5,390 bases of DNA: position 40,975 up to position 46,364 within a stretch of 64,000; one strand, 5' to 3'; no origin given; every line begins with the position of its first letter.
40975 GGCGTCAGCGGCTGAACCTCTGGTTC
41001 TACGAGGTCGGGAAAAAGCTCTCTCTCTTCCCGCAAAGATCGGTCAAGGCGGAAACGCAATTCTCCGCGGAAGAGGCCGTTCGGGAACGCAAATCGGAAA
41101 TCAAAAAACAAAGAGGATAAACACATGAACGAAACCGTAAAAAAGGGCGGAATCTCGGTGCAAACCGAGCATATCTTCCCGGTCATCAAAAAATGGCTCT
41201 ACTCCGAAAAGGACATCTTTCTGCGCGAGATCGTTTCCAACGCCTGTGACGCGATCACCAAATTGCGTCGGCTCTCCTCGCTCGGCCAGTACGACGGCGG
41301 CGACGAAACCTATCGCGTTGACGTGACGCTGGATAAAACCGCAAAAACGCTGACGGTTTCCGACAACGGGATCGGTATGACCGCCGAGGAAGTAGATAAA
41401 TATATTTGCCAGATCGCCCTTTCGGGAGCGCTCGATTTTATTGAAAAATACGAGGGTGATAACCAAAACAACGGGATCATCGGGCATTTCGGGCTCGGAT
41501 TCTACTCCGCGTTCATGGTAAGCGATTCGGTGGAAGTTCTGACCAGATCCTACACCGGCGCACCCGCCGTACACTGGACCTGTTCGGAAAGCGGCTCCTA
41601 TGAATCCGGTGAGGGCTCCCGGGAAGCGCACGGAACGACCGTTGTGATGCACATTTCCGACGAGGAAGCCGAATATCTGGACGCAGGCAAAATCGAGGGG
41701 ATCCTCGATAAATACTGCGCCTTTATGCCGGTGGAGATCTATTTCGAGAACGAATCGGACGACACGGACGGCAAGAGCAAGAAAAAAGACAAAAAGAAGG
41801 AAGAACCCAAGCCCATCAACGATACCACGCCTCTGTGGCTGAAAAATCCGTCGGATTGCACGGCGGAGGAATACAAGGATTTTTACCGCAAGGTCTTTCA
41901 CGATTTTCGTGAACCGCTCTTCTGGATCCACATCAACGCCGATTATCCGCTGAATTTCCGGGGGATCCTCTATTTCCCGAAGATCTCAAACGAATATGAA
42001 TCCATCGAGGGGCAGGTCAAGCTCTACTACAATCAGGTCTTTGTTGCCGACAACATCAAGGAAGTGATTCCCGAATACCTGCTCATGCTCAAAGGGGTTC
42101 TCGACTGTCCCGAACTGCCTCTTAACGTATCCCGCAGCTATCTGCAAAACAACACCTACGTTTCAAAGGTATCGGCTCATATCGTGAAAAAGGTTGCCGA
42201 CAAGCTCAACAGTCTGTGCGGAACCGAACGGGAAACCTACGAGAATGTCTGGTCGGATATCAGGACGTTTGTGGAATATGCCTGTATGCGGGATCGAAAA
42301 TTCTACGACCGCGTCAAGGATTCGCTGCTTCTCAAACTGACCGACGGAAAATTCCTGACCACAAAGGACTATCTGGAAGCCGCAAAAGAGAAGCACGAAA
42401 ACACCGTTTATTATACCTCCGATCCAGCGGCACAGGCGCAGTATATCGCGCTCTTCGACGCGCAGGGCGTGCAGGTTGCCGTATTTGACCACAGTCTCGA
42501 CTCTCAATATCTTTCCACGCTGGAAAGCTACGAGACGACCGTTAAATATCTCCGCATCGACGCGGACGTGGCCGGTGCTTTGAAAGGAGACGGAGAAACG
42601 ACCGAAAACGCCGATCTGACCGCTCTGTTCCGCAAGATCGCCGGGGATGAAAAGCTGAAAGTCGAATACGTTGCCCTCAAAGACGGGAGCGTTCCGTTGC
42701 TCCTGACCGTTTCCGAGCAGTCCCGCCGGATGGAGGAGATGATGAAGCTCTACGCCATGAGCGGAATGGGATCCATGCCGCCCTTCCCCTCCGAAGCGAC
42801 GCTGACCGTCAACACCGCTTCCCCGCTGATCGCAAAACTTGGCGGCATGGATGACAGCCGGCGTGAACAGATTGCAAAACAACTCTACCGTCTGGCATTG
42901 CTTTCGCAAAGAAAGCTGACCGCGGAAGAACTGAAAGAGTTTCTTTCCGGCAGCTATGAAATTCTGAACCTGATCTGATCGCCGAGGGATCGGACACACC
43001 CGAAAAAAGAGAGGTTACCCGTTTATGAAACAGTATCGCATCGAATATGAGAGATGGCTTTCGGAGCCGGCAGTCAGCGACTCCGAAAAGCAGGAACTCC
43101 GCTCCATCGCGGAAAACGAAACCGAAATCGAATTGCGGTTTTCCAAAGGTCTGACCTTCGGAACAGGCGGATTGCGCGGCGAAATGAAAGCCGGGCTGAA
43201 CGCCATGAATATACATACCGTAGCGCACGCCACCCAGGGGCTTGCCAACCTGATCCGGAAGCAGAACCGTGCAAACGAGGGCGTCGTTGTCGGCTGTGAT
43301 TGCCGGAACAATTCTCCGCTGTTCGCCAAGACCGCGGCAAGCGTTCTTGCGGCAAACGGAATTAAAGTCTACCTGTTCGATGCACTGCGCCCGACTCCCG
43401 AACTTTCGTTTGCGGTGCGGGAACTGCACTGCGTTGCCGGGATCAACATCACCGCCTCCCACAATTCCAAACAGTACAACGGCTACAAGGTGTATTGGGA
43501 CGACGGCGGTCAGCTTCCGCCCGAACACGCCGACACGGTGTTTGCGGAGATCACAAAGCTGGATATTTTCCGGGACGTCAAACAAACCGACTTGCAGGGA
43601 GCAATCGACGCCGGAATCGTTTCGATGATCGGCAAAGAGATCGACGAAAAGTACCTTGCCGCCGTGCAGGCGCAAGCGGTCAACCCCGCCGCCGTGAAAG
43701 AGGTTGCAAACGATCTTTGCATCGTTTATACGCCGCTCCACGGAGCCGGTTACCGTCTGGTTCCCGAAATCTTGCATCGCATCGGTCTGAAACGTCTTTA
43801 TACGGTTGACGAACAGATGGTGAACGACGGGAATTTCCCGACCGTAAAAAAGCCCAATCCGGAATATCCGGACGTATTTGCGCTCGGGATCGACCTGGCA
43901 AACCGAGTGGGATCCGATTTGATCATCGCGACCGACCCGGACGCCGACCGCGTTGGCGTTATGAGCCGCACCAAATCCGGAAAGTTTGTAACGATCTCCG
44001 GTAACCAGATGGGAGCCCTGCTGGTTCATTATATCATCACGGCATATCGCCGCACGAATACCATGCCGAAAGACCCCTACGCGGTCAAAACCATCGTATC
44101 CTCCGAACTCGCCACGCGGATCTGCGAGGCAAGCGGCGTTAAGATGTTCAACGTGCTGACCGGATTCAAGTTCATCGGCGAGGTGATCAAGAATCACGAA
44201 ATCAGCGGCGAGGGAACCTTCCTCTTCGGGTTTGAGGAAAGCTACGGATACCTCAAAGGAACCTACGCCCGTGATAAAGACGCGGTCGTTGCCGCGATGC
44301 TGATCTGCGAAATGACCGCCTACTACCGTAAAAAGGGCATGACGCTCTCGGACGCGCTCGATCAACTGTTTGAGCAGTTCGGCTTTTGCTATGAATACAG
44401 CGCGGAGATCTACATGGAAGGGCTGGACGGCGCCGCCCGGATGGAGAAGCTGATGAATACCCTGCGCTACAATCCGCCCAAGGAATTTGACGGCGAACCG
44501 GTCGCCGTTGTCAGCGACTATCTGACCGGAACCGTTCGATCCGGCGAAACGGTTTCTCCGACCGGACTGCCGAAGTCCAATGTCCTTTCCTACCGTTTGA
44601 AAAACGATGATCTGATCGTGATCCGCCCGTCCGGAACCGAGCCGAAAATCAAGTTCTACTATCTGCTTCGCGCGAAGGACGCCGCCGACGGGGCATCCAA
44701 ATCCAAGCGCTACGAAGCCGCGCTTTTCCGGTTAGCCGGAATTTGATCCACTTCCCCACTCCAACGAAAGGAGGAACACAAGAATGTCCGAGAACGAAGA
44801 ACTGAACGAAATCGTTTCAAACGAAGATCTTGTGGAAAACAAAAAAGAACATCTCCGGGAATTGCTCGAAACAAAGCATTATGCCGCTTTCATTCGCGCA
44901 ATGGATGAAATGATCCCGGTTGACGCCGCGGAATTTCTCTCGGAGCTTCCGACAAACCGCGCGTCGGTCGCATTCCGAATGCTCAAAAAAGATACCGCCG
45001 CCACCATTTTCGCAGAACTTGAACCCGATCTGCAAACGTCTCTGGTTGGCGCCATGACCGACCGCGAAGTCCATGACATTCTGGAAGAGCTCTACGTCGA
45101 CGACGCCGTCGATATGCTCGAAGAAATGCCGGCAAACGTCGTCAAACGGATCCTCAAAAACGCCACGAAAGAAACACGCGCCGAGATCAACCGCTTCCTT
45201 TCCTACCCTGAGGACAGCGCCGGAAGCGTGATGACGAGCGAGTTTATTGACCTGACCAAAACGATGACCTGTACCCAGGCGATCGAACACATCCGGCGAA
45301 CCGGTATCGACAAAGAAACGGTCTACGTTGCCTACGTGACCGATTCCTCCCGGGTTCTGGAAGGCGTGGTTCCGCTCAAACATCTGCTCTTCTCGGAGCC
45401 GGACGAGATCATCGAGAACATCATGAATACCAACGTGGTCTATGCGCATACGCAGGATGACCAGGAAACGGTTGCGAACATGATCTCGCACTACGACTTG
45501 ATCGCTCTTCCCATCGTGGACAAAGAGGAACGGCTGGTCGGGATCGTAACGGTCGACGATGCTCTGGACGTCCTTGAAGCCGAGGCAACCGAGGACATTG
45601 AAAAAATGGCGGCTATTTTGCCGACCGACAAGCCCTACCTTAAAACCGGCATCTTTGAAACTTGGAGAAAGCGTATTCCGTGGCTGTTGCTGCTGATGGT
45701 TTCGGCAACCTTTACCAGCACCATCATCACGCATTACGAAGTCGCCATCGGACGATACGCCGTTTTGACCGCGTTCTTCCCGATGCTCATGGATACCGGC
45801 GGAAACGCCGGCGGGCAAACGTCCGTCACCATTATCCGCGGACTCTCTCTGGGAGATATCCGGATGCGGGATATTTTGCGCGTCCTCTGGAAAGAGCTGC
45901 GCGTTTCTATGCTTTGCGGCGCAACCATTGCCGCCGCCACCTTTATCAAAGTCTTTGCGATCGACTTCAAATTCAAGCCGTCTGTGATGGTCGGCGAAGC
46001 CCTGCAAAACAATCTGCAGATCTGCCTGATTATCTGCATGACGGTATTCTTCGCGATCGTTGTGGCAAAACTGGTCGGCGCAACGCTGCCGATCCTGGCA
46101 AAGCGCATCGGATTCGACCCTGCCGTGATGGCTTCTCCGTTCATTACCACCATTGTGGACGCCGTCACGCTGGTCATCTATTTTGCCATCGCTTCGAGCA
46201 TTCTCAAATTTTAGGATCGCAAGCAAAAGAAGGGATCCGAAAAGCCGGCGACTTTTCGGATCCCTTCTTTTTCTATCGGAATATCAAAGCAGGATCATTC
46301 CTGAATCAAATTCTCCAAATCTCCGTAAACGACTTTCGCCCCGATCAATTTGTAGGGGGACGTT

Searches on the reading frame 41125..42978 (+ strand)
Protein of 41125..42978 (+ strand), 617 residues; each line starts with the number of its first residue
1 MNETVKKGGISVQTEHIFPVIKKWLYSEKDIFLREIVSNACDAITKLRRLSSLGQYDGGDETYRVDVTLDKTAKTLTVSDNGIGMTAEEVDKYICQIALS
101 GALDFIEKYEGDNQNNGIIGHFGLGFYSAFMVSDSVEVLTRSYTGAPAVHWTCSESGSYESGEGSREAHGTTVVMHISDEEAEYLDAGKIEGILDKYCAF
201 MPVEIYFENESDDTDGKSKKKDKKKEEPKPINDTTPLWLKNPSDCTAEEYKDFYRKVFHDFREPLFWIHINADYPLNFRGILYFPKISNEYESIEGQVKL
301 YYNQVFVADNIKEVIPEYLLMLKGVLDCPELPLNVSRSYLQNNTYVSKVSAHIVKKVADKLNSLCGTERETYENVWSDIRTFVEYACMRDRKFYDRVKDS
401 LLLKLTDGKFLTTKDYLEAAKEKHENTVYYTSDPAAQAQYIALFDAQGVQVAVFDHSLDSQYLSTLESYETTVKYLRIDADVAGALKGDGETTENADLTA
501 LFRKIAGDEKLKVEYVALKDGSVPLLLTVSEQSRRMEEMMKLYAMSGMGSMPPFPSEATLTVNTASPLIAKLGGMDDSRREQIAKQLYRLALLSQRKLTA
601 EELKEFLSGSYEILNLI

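Call 25: search_protein_families(library=pfam, proteins=[window:41125-42978:+], max_evalue=0.00001)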
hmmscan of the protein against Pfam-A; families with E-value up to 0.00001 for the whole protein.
window:41125-42978:+ (617 aa): 3 families
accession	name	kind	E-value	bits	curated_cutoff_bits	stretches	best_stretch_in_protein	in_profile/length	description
PF00183.23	HSP90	-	4.1e-58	198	24.4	1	208-613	57-485/518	Hsp90 protein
PF13589.12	HATPase_c_3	-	8.2e-08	32.8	25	1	33-151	7-103/137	Histidine kinase-, DNA gyrase B-, and HSP90-like ATPase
PF02518.31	HATPase_c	-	3.4e-07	31.1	26.4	1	32-178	5-108/111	Histidine kinase-, DNA gyrase B-, and HSP90-like ATPase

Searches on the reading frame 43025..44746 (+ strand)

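Call 25: search_protein_families(library=pfam, proteins=[window:43025-44746:+], max_evalue=0.00001)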
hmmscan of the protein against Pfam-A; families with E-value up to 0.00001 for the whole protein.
window:43025-44746:+ (573 aa): 3 families
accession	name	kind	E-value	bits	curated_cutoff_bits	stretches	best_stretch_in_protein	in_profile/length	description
PF02878.22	PGM_PMM_I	-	5.8e-42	143.1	22.5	1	44-179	3-134/138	Phosphoglucomutase/phosphomannomutase, alpha/beta/alpha domain I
PF02879.22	PGM_PMM_II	-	2.4e-23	83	29.3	1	209-314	2-100/103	Phosphoglucomutase/phosphomannomutase, alpha/beta/alpha domain II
PF02880.22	PGM_PMM_III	-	1.9e-21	76.7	20.7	1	326-452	2-115/115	Phosphoglucomutase/phosphomannomutase, alpha/beta/alpha domain III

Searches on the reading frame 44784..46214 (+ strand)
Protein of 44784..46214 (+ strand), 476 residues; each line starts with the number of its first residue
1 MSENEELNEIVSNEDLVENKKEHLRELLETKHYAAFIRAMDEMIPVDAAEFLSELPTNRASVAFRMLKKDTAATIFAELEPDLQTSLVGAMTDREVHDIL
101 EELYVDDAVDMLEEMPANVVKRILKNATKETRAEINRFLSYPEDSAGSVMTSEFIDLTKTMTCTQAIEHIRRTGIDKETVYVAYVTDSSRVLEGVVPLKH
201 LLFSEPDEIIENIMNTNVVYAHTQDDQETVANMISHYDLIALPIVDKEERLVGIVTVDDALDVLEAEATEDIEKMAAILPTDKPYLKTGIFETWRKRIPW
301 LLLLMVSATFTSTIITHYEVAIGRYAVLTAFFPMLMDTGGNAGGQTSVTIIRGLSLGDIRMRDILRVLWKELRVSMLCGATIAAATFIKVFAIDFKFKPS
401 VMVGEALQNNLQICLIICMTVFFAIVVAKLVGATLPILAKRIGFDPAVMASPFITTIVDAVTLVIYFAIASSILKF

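Call 25: search_protein_families(library=pfam, proteins=[window:44784-46214:+], max_evalue=0.00001)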
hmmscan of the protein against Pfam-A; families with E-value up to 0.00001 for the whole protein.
window:44784-46214:+ (476 aa): 3 families
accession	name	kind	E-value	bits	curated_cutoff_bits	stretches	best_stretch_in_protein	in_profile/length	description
PF01769.21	MgtE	-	1.9e-35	122.3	27.6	1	333-469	2-125/125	Divalent cation transporter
PF03448.22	MgtE_N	-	1e-29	103.5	25.9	1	45-144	3-102/102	MgtE intracellular N domain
PF00571.33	CBS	-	5e-14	52.8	24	1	210-264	1-55/57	CBS domain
